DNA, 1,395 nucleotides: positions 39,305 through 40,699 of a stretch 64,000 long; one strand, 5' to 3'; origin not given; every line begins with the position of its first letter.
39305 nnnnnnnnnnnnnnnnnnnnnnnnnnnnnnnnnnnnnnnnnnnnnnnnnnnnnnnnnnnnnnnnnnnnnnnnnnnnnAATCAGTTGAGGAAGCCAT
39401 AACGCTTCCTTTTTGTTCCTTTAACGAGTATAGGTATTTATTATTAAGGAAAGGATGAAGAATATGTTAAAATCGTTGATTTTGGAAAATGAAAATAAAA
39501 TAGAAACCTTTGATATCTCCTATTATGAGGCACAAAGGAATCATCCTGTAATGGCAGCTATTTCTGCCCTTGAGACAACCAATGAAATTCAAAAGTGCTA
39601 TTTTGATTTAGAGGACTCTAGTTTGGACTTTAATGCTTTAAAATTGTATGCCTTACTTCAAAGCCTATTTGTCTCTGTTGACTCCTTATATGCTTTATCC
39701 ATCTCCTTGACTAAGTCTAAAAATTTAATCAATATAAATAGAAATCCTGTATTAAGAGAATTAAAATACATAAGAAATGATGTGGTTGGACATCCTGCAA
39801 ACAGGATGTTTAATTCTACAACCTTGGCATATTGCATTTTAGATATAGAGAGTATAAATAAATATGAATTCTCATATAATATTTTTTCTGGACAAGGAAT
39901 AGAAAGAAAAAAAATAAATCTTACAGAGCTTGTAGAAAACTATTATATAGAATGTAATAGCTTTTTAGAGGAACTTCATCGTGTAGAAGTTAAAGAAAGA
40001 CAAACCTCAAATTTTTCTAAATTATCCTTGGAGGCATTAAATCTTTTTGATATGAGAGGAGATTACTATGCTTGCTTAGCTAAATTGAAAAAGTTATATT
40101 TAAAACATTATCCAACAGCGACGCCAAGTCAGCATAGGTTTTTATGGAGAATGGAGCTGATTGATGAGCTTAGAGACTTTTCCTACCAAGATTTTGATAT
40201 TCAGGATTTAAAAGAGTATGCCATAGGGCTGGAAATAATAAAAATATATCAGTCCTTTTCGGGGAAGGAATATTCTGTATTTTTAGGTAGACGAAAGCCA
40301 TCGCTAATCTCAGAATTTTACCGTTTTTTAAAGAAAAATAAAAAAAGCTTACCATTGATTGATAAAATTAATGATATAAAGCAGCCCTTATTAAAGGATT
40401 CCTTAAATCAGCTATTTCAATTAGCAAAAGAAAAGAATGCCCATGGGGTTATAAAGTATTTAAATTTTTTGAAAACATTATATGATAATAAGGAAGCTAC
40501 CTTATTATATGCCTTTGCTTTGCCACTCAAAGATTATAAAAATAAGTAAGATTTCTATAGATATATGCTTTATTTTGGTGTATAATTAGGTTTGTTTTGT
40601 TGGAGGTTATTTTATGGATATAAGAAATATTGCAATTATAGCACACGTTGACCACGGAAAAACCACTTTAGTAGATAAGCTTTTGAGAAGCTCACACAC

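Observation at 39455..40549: Solitary HEPN/Abi-like candidate (R-x5-H) wedged between floT and typA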

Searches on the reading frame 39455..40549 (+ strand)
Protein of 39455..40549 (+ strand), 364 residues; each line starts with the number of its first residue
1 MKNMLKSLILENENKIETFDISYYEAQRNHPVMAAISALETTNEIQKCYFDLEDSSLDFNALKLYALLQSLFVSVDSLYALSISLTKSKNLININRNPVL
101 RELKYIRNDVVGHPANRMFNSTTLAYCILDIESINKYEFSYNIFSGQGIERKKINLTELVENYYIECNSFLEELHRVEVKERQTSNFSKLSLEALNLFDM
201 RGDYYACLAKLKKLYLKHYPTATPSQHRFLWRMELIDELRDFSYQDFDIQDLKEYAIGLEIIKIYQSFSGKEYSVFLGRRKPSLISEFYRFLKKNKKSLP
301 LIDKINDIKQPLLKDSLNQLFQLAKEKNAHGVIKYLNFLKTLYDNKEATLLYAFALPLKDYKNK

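Call 3: search_protein_families(library=pfam, proteins=[window:39455-40549:+], max_evalue=10)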
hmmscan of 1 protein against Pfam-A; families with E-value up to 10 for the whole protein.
window:39455-40549:+ (364 aa): 0 families

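Call 4: search_protein_families(library=padloc, proteins=[window:39455-40549:+], max_evalue=10)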
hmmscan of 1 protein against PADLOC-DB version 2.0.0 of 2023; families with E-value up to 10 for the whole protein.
window:39455-40549:+ (364 aa): 1 family
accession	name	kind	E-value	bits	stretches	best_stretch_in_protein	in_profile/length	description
PDLC04681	PDC-M49B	-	0.0057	15.2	1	293-326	40-73/94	-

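Call 5: search_protein_families(library=ncbifam, proteins=[window:39455-40549:+], max_evalue=10)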
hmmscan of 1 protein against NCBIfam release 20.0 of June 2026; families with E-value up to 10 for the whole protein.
window:39455-40549:+ (364 aa): 0 families

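Call 6: search_solved_structures(query=window:39455-40549:+, max_evalue=10)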
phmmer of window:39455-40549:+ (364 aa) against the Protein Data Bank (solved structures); distinct sequences matched with E-value up to 10: 1.
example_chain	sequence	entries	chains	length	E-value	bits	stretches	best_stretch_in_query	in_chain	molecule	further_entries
8s9w_A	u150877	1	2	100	0.33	13.7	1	256-317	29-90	Protein S100-A15A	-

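Call 7: find_homologous_proteins(query=window:39455-40549:+, max_evalue=0.001)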
Query window:39455-40549:+ (364 aa): 161 proteins with E <= 0.001 among 4056 candidates; the best 120 are listed.
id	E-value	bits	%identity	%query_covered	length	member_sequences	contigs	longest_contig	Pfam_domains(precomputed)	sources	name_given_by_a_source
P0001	1.5e-230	782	99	99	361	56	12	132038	-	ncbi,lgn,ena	-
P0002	6.9e-191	652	81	100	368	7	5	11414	-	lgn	-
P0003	2.3e-186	637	84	99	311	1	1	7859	-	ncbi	-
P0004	2.7e-159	548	70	99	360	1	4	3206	-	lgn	-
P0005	4.9e-157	541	69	99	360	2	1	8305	-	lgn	-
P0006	6.3e-154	531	67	99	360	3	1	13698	-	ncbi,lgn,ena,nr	ncbi:MAG: hypothetical protein K2I88_02610 [Anaeroplasmataceae bacterium]|nr:hypothetical protein [A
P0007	4.0e-153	528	67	99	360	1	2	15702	-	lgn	-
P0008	5.5e-153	528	68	99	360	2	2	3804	-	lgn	-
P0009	2.3e-150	519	67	99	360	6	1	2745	-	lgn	-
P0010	4.3e-150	518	67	99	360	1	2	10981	-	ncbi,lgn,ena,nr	ncbi:MAG: hypothetical protein K2N64_00045 [Anaeroplasmataceae bacterium]|nr:hypothetical protein [A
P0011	3.6e-146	505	64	99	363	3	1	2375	-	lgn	-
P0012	9.0e-146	504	65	99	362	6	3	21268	-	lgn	-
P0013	1.5e-145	503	65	99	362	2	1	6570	-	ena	-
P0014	1.4e-144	500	67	95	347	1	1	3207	-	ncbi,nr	ncbi:MAG: hypothetical protein K2H06_02170, partial [Anaeroplasmataceae bacterium]|nr:hypothetical p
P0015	3.1e-139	482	63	99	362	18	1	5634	-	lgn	-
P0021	8.4e-129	448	59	99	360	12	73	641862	-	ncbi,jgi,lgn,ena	jgi:hypothetical protein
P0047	1.1e-102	362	50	99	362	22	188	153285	-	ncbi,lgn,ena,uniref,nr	ncbi:MAG TPA: hypothetical protein IAD46_04730 [Candidatus Pelethenecus faecipullorum]|uniref:Unchar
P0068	1.9e-83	299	44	99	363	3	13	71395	-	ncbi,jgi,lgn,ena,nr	ncbi:MAG: hypothetical protein E7176_02895 [Erysipelotrichaceae bacterium]|nr:hypothetical protein [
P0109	4.6e-72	261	41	96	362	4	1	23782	-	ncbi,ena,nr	ncbi:MAG: hypothetical protein IJY14_00315 [Acholeplasmatales bacterium]|nr:hypothetical protein [Ac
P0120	8.5e-65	238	41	97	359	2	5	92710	-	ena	-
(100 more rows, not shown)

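Call 11: find_encoding_contigs(protein=P0021, flank=6000, max_places=3)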
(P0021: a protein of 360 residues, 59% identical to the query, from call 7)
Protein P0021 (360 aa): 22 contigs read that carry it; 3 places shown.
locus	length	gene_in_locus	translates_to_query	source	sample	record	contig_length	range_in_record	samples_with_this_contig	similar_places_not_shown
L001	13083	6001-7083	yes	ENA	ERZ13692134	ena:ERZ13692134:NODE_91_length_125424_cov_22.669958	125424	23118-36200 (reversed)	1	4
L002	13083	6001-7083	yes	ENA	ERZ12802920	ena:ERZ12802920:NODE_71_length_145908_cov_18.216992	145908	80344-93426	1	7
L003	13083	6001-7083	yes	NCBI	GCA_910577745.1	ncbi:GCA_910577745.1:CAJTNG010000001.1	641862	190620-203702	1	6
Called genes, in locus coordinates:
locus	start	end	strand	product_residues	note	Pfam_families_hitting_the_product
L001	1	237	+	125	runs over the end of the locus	-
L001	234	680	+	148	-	PF01957:NfeD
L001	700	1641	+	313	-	PF01145:Band_7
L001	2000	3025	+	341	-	PF05343:Peptidase_M42, PF01546:Peptidase_M20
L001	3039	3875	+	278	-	PF08543:Phos_pyr_kin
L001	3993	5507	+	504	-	PF01145:Band_7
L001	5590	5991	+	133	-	PF11969:DcpS_C, PF01230:HIT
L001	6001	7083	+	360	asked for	-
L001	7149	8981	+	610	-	PF00009:GTP_EFTU, PF01926:MMR_HSR1 (weak), PF03144:GTP_EFTU_D2, PF22042:EF-G_D2, PF14492:EFG_III, PF00679:EFG_C, PF21018:BipA_C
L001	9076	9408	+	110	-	PF14018:DUF4234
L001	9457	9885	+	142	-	PF10825:DUF2752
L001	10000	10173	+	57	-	PF13560:HTH_31, PF01381:HTH_3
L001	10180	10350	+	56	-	-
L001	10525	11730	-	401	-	PF05343:Peptidase_M42 (weak), PF01546:Peptidase_M20, PF07687:M20_dimer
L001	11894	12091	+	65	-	PF00313:CSD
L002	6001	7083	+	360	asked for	-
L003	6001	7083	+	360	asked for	-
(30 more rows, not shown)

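Call 12: find_encoding_contigs(protein=P0047, flank=6000, max_places=3)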
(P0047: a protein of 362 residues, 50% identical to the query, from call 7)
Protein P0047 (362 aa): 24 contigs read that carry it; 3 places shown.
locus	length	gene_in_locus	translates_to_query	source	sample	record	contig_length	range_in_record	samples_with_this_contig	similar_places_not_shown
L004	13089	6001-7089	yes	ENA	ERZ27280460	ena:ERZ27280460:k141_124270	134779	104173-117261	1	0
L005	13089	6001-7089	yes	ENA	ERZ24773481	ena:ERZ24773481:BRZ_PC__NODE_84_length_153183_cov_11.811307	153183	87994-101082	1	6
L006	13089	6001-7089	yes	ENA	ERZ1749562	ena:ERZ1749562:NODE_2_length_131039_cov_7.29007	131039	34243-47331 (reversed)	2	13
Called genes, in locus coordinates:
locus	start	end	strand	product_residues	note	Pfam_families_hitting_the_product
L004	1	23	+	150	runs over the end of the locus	PF01957:NfeD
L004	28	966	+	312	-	PF01145:Band_7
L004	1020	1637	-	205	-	PF00485:PRK, PF13238:AAA_18 (weak)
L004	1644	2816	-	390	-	PF00155:Aminotran_1_2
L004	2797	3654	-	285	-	PF12541:DUF3737, PF13229:Beta_helix (faint)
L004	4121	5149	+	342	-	PF05343:Peptidase_M42, PF01546:Peptidase_M20 (weak)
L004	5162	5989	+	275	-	PF08543:Phos_pyr_kin, PF00294:PfkB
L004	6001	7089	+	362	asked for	-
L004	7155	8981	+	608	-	PF00009:GTP_EFTU, PF01926:MMR_HSR1 (weak), PF22042:EF-G_D2, PF03144:GTP_EFTU_D2, PF14492:EFG_III (weak), PF00679:EFG_C, PF21018:BipA_C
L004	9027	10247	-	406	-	PF05343:Peptidase_M42 (faint), PF01546:Peptidase_M20, PF07687:M20_dimer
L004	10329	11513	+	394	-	PF07690:MFS_1, PF12832:MFS_1_like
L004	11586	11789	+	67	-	PF00313:CSD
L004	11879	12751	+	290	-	PF00701:DHDPS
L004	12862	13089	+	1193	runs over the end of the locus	PF01855:POR_N, PF17147:PFOR_II, PF01558:POR, PF10371:EKR, PF12838:Fer4_7 (weak), PF13484:Fer4_16 (weak), PF14697:Fer4_21 (faint), PF02775:TPP_enzyme_C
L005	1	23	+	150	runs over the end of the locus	PF01957:NfeD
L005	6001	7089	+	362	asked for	-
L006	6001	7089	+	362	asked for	-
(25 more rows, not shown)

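Call 14: find_encoding_contigs(protein=P0120, flank=5000, max_places=2)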
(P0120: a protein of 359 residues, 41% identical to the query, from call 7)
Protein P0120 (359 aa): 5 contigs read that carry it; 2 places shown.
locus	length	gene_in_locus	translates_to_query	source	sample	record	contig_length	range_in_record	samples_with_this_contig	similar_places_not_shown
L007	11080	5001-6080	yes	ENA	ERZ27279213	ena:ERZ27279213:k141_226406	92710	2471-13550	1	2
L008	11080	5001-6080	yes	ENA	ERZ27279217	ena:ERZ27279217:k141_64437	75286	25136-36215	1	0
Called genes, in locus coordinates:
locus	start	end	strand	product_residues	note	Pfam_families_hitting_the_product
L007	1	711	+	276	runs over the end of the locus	PF03180:Lipoprotein_9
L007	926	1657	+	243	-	PF01643:Acyl-ACP_TE, PF20791:Acyl-ACP_TE_C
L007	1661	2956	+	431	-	PF02127:Peptidase_M18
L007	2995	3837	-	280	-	PF00781:DAGK_cat, PF19279:YegS_C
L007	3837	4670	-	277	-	PF01553:Acyltransferase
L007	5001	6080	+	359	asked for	-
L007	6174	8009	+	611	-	PF00009:GTP_EFTU, PF01926:MMR_HSR1 (weak), PF03144:GTP_EFTU_D2, PF22042:EF-G_D2, PF14492:EFG_III, PF00679:EFG_C, PF21018:BipA_C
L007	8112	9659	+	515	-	-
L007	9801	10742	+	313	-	PF03006:HlyIII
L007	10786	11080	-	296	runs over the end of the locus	PF08543:Phos_pyr_kin, PF00294:PfkB (weak)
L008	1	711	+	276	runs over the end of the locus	PF03180:Lipoprotein_9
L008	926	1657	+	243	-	PF01643:Acyl-ACP_TE, PF20791:Acyl-ACP_TE_C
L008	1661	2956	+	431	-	PF02127:Peptidase_M18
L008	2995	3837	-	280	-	PF00781:DAGK_cat, PF19279:YegS_C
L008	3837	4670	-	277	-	PF01553:Acyltransferase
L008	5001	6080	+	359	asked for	-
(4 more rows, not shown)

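Call 15: find_encoding_contigs(protein=P0068, flank=5000, max_places=2)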
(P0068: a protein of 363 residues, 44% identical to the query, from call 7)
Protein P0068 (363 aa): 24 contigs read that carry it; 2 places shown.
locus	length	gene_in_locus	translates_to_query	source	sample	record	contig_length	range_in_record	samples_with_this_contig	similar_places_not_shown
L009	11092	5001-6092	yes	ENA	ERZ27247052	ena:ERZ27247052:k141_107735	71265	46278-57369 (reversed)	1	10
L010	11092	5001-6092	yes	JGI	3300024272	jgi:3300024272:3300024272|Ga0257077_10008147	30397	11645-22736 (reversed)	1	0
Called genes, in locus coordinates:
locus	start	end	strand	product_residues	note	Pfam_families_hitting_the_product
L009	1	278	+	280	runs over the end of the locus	PF13509:S1_2, PF21191:CvfB_1st, PF17783:WHD_CvfB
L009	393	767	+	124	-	-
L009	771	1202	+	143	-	PF01957:NfeD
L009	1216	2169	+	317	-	PF01145:Band_7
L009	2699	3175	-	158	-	-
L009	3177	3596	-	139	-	-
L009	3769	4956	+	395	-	PF05673:DUF815, PF20720:nSTAND3 (weak)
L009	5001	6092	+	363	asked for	-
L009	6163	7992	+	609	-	PF00009:GTP_EFTU, PF01926:MMR_HSR1 (weak), PF22042:EF-G_D2, PF03144:GTP_EFTU_D2, PF14492:EFG_III, PF00679:EFG_C, PF21018:BipA_C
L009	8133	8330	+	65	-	PF00313:CSD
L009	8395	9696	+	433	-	PF00583:Acetyltransf_1 (weak), PF12746:GNAT_acetyltran (faint), PF08445:FR47, PF01625:PMSR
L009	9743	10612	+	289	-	PF00701:DHDPS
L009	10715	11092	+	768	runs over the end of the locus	PF00544:Pectate_lyase_4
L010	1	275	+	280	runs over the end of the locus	PF13509:S1_2, PF21191:CvfB_1st, PF17783:WHD_CvfB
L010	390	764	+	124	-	-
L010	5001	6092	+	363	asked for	-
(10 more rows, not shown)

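Call 16: find_encoding_contigs(protein=P0109, flank=5000, max_places=2)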
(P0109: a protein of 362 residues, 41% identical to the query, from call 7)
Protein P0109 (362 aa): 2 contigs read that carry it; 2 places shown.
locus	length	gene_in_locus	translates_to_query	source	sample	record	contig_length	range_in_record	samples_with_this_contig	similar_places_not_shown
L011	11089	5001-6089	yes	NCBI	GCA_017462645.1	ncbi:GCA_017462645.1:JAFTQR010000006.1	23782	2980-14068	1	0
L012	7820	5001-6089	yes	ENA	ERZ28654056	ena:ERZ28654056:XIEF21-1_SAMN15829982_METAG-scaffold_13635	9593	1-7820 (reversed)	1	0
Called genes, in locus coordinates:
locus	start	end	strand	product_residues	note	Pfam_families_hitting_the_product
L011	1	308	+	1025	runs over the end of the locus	PF08455:SNF2_assoc, PF00176:SNF2-rel_dom, PF00271:Helicase_C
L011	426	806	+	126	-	PF01475:FUR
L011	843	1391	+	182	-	PF21349:RUBY_RBDX, PF02915:Rubrerythrin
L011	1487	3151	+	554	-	PF00749:tRNA-synt_1c, PF19269:Anticodon_2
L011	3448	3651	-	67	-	PF13783:DUF4177 (weak)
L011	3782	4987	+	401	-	PF05673:DUF815, PF20720:nSTAND3 (weak)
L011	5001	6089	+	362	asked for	-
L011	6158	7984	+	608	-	PF00009:GTP_EFTU, PF01926:MMR_HSR1 (weak), PF03144:GTP_EFTU_D2, PF22042:EF-G_D2, PF14492:EFG_III, PF00679:EFG_C, PF21018:BipA_C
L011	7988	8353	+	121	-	-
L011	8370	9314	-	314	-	PF04055:Radical_SAM, PF16199:Radical_SAM_C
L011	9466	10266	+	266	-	-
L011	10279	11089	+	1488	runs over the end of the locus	PF02811:PHP, PF00929:RNase_T, PF02811:PHP (weak), PF07733:DNA_pol3_alpha, PF17657:DNA_pol3_finger, PF14579:HHH_6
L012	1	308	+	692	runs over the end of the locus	?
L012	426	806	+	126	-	PF01475:FUR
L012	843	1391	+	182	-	PF21349:RUBY_RBDX, PF02915:Rubrerythrin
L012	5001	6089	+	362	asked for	-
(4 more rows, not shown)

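Call 17: predict_structure(alignment_id=A1)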
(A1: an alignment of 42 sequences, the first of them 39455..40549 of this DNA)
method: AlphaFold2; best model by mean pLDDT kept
length: 364 residues; sequences in the alignment: 42
mean_pLDDT: 89.7   pTM: 0.61
mean pLDDT of the five models: 89.7, 88.3, 87.4, 86.8, 86.0
residues with pLDDT >= 90: 235; 70-90: 109; 50-70: 18; < 50: 2
segments of 3 or more residues with pLDDT < 50: none
pLDDT, mean of each block of 10 residues (from residue 1): 84 95 88 95 96 94 96 94 82 81 87 63 79 95 89 95 94 88 83 93 95 92 87 96 95 95 90 78 94 92 84 93 97 97 94 88 61
secondary structure, 60 per line:
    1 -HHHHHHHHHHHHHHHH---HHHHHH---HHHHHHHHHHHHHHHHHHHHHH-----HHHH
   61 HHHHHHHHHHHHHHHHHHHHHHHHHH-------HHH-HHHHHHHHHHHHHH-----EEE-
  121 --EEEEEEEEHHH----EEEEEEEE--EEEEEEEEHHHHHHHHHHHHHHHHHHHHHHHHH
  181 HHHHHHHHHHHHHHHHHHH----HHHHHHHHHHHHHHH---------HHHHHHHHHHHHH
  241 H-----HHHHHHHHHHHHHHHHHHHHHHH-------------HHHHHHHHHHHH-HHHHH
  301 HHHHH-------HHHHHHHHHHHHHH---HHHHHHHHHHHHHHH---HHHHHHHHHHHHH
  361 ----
elements in order: H2-17 H21-26 H30-51 H57-86 H98-111 E117-119 E123-130 E138-145 E148-155 H156-199 H204-218 H228-241 H247-269 H283-294 H296-305 H313-326 H330-344 H348-360

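Call 18: search_protein_representatives(protein=window:39455-40549:+)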
Query: 364 residues. Proteins with E-value up to 0.001 (for the whole library): 147; up to 1e-10: 94; up to 1e-30: 38. The best 147 are listed.
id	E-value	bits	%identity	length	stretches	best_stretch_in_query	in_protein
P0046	4.5e-104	365.0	51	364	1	5-364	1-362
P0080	2.4e-80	287.0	46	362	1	5-364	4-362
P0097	6.9e-76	272.3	41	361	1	9-362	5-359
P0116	1.5e-70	254.9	41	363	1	5-364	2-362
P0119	9.5e-68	245.6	41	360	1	6-364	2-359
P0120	2.7e-65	237.5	40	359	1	8-363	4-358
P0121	4.8e-65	236.7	40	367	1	17-364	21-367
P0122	2.1e-61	224.8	39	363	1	7-362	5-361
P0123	1.7e-60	221.8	38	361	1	8-364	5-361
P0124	5.5e-59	216.8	36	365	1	6-363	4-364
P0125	3.1e-57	211.0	40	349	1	8-363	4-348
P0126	7.0e-55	203.3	42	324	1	42-363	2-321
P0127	9.3e-53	196.3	38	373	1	33-363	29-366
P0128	7.5e-52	193.3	63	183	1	4-158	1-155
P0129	7.1e-51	190.1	36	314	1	62-363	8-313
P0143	1.0e-37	146.9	30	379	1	10-354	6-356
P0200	1.6e-15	73.9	32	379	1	32-351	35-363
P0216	6.9e-08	48.8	35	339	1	34-180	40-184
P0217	9.2e-08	48.4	31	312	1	55-172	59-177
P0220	3.4e-07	46.5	35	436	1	62-180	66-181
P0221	3.7e-07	46.4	30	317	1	62-192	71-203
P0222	4.3e-07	46.2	34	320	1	46-206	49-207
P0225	1.5e-06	44.4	37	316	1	23-182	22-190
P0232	7.5e-06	42.1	31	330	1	57-187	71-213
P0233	9.0e-06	41.9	28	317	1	47-196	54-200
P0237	3.3e-05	40.0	31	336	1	30-141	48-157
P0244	9.9e-05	38.4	28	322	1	35-193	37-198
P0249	2.1e-04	37.3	30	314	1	30-182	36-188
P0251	3.1e-04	36.8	32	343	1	58-175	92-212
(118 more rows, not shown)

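Call 20: search_protein_families(library=pfam, proteins=[P0216, P0217, P0220, P0221, P0222, P0225, P0232, P0237, P0244, P0251], max_evalue=1)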
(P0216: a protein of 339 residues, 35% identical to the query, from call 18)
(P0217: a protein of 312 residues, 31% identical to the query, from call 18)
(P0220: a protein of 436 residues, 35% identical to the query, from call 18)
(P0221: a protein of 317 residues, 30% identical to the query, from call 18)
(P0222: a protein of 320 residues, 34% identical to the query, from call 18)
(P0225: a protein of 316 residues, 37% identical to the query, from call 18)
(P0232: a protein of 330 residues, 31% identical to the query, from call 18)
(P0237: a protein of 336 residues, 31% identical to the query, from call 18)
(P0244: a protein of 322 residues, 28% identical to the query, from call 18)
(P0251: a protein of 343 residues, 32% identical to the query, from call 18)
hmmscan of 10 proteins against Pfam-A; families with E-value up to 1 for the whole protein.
P0216 (339 aa): 1 family
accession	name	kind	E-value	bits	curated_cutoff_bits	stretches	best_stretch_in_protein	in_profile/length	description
PF14766.11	RPA_interact_N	-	0.051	13.7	28.8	1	177-196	19-38/39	Replication protein A interacting N-terminal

P0217 (312 aa): 0 families

P0220 (436 aa): 1 family
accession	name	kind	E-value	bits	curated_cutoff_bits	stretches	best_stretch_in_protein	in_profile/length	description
PF21186.2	DUF6852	-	0.061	14.4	27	1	156-187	29-60/71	Domain of unknown function (DUF6852)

P0221 (317 aa): 2 families
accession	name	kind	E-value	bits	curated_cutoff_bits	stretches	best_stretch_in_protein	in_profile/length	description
PF12709.12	Fungal_TACC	-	0.18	12.7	27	0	155-195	29-68/77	Fungal Transforming acidic coiled-coil (TACC) proteins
PF24033.1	DUF7342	-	0.23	11.9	31.6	0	160-206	62-108/150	Family of unknown function (DUF7342)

P0222 (320 aa): 0 families

P0225 (316 aa): 1 family
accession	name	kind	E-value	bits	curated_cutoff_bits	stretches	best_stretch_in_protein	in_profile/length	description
PF16853.11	CDC13_N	-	0.026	14.5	27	1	164-207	146-189/212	Cell division control protein 13 N-terminus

P0232 (330 aa): 3 families
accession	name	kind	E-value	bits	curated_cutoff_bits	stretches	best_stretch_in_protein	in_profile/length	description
PF11286.13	DUF3087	-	0.057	13.3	23.4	1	69-112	44-87/165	Protein of unknown function (DUF3087)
PF24033.1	DUF7342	-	0.15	12.4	31.6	1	174-220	63-109/150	Family of unknown function (DUF7342)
PF07807.16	RED_C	-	0.26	12.2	27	1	133-211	31-108/112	RED-like protein C-terminal region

P0237 (336 aa): 1 family
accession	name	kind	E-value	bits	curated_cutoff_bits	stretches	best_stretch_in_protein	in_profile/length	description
PF00727.23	IL4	-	0.37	11.3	23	0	186-231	41-82/116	Interleukin 4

P0244 (322 aa): 2 families
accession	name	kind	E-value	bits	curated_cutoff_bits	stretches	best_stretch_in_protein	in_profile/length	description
PF03172.18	HSR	-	0.024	15.2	24.9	1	55-109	42-95/99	HSR domain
PF25007.1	DYH2-5-8_CC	-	0.11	12.6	27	1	249-285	43-79/120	Dynein axonemal heavy chain 2/5/8 coiled-coil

P0251 (343 aa): 4 families
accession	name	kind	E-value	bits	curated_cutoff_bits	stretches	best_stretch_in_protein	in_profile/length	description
PF10737.14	GerPC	-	0.015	15.7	22.4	0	183-233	60-109/174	Spore germination protein GerPC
PF17927.7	Ins134_P3_kin_N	-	0.1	13.4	21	1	190-229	32-67/80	Inositol 1,3,4-trisphosphate 5/6-kinase pre-ATP-grasp domain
PF23104.1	Zf-C2H2_ZNF451_6th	-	0.24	11.9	27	1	155-170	6-21/25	Sixth Zinc fingers C2H2 type, ZNF451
PF05062.17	RICH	-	0.46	11.3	23.2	1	213-272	17-75/82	RICH domain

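Call 25: search_solved_structures(query=A1, max_evalue=10)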
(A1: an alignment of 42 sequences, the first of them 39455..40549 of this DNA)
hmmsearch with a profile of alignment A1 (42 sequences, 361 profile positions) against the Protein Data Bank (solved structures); distinct sequences matched with E-value up to 10: 4.
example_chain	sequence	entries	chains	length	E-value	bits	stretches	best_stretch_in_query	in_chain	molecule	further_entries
7v5y_E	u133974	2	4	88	0.1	15.1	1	176-231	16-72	Putative mRNA interferase YoeB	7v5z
7v6w_F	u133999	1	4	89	0.1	15.1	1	176-231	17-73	Putative mRNA interferase YoeB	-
4gax_A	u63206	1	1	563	0.37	13.3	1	152-229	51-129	Amorpha-4,11-diene synthase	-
8eox_D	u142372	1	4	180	0.66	12.4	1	273-323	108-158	C4HR1_4r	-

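Call 29: search_protein_families(library=padloc, proteins=[P0216, P0217, P0220, P0221, P0222, P0225, P0232, P0233, P0244, P0249], max_evalue=0.1)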
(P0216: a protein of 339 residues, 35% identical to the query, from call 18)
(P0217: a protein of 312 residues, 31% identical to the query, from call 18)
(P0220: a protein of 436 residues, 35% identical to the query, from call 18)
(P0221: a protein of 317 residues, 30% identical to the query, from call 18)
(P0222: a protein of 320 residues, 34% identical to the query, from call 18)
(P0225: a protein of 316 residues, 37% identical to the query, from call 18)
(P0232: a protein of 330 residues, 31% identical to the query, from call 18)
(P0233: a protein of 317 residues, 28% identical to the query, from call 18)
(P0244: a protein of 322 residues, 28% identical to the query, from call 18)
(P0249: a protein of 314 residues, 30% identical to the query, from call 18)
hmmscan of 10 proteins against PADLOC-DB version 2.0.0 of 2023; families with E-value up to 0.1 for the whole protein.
P0216 (339 aa): 1 family
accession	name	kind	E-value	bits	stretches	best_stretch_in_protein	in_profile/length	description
PDLC04073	PD-T7-1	-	0.00069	16.4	1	153-234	61-143/452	-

P0217 (312 aa): 0 families

P0220 (436 aa): 0 families

P0221 (317 aa): 0 families

P0222 (320 aa): 0 families

P0225 (316 aa): 0 families

P0232 (330 aa): 0 families

P0233 (317 aa): 0 families

P0244 (322 aa): 1 family
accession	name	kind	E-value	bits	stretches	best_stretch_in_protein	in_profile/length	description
PDLC03841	LeoBC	-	0.0022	15.2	1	173-315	302-442/601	-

P0249 (314 aa): 0 families
